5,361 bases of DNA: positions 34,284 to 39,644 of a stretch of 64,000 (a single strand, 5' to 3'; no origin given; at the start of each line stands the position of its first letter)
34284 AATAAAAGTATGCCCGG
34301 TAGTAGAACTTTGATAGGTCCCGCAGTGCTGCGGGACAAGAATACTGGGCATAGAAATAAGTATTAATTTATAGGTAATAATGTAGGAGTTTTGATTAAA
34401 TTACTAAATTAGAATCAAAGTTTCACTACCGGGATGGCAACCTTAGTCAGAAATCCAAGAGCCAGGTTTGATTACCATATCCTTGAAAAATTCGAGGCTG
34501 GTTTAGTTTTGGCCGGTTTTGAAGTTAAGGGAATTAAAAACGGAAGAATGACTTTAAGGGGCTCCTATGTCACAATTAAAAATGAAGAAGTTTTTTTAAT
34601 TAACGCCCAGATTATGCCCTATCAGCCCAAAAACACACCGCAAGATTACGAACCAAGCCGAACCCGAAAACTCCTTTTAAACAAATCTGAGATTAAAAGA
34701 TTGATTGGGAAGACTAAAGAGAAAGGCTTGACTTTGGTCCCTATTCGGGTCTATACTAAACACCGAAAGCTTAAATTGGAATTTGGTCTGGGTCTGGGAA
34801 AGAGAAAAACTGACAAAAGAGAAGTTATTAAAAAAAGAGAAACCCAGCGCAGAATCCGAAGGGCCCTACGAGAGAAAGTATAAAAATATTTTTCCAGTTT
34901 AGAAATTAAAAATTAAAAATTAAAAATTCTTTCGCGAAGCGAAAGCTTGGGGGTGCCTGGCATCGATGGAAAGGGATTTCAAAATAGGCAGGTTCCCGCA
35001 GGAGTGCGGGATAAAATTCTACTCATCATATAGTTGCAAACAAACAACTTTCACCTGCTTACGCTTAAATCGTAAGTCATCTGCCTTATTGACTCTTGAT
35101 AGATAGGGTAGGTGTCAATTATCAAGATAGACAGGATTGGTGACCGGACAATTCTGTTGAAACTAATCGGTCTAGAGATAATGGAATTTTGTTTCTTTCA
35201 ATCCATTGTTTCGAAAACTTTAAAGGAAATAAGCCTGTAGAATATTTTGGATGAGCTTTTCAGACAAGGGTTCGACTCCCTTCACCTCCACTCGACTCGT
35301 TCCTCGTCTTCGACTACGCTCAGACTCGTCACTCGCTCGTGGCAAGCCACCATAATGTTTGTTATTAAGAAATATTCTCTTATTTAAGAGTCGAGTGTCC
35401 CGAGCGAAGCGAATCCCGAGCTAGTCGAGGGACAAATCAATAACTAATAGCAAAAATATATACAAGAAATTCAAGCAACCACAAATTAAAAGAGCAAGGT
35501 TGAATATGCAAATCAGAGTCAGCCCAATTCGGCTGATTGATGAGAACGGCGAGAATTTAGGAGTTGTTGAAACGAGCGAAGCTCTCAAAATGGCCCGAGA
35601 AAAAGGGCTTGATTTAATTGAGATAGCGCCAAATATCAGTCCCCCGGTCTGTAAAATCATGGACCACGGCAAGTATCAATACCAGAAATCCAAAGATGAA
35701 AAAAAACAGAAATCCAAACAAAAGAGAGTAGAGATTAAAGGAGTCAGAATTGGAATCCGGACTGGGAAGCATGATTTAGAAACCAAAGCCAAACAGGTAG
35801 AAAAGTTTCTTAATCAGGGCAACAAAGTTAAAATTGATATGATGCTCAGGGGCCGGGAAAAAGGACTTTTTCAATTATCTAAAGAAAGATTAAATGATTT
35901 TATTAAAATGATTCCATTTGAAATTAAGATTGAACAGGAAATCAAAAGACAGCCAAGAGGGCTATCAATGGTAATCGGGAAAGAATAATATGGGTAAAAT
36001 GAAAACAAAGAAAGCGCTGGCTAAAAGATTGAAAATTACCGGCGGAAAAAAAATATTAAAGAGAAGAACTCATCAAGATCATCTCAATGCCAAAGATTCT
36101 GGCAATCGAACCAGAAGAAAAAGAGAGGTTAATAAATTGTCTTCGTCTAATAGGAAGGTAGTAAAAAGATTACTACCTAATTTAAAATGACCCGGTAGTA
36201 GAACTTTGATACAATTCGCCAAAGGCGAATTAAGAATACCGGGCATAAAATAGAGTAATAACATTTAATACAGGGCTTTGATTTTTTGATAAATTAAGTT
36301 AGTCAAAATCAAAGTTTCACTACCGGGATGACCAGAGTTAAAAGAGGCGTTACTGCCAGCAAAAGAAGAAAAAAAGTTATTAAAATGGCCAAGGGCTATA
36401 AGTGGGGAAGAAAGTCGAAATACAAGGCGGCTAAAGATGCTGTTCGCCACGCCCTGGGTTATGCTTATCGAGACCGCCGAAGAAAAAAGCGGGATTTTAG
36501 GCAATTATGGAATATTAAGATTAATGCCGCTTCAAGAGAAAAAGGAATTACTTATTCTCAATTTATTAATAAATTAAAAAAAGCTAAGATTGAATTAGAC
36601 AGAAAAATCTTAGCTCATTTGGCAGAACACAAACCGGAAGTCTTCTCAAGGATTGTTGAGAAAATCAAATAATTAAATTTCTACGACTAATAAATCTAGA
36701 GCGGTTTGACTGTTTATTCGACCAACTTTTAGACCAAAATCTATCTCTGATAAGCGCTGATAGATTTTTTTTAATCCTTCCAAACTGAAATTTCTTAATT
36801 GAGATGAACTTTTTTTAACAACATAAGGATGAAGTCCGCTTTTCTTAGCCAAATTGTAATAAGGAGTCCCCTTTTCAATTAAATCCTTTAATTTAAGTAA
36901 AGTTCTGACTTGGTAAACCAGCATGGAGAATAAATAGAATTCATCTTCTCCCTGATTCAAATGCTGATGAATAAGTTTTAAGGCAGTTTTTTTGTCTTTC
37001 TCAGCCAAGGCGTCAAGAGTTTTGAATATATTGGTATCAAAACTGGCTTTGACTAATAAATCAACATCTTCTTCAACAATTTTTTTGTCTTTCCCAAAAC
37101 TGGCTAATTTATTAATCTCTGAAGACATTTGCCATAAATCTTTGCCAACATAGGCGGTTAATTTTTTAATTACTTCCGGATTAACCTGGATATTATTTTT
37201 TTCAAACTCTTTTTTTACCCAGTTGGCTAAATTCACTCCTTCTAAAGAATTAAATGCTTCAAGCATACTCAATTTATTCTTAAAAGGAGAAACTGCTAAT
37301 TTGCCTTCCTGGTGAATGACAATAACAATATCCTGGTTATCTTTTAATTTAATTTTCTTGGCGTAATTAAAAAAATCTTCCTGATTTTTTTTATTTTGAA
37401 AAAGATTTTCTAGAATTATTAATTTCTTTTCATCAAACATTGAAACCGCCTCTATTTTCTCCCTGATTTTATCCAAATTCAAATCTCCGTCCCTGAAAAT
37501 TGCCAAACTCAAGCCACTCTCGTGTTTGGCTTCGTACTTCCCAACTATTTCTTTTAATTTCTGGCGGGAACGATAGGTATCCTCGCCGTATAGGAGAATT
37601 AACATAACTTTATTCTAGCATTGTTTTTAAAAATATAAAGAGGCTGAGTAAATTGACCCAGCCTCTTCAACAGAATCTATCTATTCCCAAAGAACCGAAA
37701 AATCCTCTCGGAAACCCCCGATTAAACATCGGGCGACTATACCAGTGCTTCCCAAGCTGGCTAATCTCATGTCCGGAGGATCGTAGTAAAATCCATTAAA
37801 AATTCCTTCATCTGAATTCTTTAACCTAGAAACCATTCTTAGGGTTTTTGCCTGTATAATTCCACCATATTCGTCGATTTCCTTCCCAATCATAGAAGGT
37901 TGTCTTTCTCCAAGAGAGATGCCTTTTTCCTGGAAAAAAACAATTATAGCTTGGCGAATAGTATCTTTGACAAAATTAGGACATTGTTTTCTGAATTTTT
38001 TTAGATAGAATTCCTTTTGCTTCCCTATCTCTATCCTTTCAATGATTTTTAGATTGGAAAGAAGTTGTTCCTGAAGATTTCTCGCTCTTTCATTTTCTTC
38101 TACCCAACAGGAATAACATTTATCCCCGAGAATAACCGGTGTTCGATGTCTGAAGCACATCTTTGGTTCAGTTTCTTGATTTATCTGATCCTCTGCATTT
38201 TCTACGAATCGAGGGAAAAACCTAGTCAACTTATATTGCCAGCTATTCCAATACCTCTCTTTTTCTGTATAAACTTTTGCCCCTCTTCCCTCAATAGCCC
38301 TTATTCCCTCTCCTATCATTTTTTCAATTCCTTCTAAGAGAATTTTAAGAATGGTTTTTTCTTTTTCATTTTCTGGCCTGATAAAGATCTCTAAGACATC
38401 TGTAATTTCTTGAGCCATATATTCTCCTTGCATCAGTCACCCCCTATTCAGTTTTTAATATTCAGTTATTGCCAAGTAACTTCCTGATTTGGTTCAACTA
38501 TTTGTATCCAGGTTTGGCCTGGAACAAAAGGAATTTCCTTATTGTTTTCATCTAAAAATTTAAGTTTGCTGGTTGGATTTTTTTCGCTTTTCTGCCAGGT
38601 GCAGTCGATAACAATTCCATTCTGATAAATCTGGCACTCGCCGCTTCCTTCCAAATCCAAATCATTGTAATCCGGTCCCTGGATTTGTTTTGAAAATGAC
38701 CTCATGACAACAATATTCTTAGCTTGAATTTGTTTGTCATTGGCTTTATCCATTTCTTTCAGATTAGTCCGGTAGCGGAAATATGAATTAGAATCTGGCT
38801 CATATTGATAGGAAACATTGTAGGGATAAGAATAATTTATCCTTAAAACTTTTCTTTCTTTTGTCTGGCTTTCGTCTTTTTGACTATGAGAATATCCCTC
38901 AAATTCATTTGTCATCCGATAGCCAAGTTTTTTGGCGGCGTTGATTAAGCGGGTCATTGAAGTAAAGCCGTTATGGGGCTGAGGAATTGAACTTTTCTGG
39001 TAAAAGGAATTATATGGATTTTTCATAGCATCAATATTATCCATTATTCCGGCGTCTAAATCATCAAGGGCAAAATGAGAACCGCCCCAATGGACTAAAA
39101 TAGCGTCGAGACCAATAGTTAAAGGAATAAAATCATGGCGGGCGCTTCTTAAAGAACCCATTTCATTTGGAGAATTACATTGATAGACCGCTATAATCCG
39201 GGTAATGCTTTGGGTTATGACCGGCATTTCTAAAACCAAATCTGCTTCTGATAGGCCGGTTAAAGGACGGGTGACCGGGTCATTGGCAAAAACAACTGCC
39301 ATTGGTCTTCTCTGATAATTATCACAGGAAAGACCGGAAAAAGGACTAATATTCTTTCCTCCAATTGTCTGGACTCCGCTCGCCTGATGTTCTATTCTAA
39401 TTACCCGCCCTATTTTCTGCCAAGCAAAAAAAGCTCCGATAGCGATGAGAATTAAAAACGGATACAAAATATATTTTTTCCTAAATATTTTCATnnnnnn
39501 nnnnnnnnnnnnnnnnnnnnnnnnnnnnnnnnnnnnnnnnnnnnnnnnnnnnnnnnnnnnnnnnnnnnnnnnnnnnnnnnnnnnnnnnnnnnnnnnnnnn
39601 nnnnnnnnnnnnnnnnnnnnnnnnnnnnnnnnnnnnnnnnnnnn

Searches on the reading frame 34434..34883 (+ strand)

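Call 71: search_protein_families(library=pfam, proteins=[window:34434-34883:+], max_evalue=0.0001)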
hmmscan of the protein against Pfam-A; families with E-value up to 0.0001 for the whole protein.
window:34434-34883:+ (149 aa): 1 family
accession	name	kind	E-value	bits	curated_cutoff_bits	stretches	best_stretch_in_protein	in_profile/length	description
PF01668.23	SmpB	-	1.5e-50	171.3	27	1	5-146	2-142/143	SmpB protein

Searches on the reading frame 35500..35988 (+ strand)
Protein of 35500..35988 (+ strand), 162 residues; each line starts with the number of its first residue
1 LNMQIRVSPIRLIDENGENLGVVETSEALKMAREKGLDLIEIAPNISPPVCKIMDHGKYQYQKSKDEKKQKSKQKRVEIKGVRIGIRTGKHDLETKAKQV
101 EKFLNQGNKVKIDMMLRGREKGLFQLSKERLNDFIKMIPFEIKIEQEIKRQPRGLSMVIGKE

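Call 72: search_protein_families(library=pfam, proteins=[window:35500-35988:+], max_evalue=0.0001)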
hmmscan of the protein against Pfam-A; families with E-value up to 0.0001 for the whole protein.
window:35500-35988:+ (162 aa): 2 families
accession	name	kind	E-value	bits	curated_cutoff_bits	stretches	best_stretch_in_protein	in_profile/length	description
PF05198.21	IF3_N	-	1.4e-30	105.7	26.9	1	1-70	1-70/70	Translation initiation factor IF-3, N-terminal domain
PF00707.27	IF3_C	-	1.1e-19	70.5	34.8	1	77-160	1-84/86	Translation initiation factor IF-3, C-terminal domain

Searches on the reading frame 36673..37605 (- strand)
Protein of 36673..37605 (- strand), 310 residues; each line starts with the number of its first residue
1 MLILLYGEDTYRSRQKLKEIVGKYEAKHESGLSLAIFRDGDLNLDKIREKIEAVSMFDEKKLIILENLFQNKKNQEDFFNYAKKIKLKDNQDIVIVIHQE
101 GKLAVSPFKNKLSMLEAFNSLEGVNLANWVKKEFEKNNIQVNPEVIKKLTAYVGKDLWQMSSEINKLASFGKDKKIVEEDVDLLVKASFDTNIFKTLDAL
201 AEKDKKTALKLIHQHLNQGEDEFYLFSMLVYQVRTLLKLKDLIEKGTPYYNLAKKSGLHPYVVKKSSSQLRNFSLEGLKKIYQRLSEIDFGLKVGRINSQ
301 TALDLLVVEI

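Call 72: search_protein_families(library=pfam, proteins=[window:36673-37605:-], max_evalue=0.0001)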
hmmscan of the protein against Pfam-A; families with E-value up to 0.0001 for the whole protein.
window:36673-37605:- (310 aa): 2 families
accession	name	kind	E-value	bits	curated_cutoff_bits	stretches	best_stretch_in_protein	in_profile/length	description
PF21694.2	DNA_pol3_delta_C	-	9.6e-30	103.5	27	1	191-309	2-120/121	DNA polymerase III delta subunit, C-terminal domain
PF06144.19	DNA_pol3_delta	-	6.2e-06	26.7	21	1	4-104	2-105/124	DNA polymerase III, delta subunit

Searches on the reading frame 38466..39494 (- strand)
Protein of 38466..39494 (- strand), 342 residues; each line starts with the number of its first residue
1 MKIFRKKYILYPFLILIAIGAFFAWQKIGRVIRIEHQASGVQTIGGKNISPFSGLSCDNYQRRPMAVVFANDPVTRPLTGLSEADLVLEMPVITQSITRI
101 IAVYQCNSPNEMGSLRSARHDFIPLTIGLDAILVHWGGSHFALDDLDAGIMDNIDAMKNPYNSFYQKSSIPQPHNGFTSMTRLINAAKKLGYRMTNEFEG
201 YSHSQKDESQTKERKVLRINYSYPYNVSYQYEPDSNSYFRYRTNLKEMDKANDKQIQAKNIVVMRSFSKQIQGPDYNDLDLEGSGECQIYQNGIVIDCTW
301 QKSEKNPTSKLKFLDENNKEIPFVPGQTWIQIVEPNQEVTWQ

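Call 72: search_protein_families(library=pfam, proteins=[window:38466-39494:-], max_evalue=0.0001)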
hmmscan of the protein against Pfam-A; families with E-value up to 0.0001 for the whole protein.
window:38466-39494:- (342 aa): 2 families
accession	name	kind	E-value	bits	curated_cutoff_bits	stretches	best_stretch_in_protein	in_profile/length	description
PF11258.13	DUF3048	-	4.2e-34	118.3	25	1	59-193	11-148/148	Protein of unknown function (DUF3048) N-terminal domain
PF17479.7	DUF3048_C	-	1.3e-24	87.2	25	1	218-330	2-114/114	Protein of unknown function (DUF3048) C-terminal domain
